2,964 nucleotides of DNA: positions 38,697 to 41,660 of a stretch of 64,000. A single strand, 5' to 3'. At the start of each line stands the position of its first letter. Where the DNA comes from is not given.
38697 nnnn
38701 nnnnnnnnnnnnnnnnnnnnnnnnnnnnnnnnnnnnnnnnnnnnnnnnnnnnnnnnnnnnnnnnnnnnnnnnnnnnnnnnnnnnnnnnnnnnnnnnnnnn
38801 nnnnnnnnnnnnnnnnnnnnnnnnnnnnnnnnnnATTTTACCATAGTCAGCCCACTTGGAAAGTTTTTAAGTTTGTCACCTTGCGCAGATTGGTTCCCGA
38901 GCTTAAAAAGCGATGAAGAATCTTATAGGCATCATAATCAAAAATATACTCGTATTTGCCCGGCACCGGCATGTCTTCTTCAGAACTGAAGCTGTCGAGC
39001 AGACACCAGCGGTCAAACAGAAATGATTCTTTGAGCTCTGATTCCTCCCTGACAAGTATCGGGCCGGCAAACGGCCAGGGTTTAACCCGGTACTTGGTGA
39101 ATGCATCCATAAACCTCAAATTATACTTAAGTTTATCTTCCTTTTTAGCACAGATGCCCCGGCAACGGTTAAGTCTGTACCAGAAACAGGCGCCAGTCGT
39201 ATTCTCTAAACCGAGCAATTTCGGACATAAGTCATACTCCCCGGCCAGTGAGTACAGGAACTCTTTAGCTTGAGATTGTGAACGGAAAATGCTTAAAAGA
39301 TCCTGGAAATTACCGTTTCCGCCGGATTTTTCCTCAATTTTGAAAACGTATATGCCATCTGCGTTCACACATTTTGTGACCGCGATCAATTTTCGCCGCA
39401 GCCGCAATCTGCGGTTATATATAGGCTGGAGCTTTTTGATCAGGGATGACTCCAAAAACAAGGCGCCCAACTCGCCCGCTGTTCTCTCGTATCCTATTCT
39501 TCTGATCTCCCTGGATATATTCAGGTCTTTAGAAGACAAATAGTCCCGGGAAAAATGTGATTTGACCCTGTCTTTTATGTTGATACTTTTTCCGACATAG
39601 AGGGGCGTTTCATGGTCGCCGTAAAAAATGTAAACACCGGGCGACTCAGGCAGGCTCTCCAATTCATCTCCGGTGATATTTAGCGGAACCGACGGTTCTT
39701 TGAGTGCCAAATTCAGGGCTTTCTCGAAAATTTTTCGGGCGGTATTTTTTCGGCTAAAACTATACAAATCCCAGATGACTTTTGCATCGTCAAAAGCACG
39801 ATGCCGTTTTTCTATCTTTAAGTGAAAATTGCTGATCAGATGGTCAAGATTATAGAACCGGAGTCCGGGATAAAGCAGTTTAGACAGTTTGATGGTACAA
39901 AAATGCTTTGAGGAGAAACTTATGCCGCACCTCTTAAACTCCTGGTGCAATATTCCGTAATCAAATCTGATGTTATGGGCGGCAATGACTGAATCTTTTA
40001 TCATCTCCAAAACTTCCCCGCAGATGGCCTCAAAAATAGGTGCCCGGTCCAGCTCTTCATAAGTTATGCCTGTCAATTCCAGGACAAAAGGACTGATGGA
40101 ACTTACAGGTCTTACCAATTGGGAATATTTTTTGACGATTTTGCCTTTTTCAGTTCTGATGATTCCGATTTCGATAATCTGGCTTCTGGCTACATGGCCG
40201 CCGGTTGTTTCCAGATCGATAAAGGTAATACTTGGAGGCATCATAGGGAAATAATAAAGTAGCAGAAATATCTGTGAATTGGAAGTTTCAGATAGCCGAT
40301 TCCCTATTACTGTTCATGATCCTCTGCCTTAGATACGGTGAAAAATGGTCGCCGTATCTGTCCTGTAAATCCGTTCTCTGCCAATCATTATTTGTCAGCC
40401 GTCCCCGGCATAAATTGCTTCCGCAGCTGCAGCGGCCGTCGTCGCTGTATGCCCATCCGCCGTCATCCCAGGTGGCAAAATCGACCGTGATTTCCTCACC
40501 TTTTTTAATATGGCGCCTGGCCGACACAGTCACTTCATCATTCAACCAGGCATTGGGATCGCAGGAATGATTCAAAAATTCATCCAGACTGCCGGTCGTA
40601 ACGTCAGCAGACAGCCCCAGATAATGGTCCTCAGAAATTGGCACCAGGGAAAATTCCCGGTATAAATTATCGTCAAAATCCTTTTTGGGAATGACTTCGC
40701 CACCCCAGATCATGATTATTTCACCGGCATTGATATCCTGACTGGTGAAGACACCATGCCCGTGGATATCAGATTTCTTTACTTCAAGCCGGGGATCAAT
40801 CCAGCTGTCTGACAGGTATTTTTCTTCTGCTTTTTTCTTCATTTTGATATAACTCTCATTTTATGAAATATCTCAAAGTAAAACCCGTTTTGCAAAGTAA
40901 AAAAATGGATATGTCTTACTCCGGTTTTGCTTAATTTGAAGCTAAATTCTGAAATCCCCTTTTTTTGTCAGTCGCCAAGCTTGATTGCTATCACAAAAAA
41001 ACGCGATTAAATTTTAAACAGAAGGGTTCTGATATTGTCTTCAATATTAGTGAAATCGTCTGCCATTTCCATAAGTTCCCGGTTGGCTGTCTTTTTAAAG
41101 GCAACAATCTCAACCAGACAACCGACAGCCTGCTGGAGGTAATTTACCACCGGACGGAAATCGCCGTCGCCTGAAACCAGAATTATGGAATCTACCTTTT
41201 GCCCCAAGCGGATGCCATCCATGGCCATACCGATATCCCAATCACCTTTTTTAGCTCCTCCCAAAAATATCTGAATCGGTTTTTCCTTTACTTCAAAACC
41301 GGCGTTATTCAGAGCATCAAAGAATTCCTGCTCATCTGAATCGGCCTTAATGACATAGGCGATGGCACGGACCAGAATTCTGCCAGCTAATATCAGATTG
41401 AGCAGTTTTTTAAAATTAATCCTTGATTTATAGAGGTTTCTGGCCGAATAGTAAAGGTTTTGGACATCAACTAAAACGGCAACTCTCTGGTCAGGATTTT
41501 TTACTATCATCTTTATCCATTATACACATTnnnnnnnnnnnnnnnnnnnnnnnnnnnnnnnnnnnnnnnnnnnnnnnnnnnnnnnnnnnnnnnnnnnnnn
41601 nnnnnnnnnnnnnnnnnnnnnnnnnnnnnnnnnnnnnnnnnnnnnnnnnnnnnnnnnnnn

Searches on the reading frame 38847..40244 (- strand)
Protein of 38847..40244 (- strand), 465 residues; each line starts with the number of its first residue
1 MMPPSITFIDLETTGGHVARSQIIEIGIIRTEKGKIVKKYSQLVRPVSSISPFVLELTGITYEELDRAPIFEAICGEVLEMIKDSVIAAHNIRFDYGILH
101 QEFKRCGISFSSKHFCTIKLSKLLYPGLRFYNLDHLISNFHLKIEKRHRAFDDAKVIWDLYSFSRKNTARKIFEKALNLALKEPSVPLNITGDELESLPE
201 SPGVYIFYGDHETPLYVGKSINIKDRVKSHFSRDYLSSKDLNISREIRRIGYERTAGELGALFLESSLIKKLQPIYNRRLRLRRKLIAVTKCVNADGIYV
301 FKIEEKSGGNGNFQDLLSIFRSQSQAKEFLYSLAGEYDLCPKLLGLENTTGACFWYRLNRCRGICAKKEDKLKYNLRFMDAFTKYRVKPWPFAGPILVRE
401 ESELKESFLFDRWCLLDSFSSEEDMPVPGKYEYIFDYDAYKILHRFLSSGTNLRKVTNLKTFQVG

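Call 6: search_protein_families(library=pfam, proteins=[window:38847-40244:-], max_evalue=0.001)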
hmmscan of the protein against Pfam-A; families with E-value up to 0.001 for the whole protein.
window:38847-40244:- (465 aa): 3 families
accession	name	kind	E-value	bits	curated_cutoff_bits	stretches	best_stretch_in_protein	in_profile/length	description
PF00929.31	RNase_T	-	2.8e-33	116.2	24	1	8-160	2-163/164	Exonuclease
PF16473.11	Rv2179c-like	-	1.3e-06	28.6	27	1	8-156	4-168/177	3'-5' exoribonuclease Rv2179c-like domain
PF01541.30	GIY-YIG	-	6.1e-06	26.9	22.6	1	202-274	2-74/78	GIY-YIG catalytic domain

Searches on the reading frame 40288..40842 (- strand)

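Call 6: search_protein_families(library=pfam, proteins=[window:40288-40842:-], max_evalue=0.001)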
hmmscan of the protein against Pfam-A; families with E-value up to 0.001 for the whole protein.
window:40288-40842:- (184 aa): 1 family
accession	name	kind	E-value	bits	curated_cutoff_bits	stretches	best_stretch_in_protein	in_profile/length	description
PF00856.33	SET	-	3.5e-15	56.8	22.4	1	28-122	1-104/105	SET domain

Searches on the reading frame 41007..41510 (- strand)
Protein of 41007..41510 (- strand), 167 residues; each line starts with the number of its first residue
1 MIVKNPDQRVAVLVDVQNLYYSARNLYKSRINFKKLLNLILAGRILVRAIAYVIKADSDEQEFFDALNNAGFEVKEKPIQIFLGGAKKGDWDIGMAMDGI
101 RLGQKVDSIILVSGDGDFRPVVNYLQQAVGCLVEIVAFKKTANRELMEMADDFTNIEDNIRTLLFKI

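Call 6: search_protein_families(library=pfam, proteins=[window:41007-41510:-], max_evalue=0.001)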
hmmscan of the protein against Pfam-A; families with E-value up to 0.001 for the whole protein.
window:41007-41510:- (167 aa): 1 family
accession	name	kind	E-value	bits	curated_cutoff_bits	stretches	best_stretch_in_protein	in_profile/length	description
PF01936.24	NYN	-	2.8e-34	119.2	24.2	1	9-157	1-145/145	NYN domain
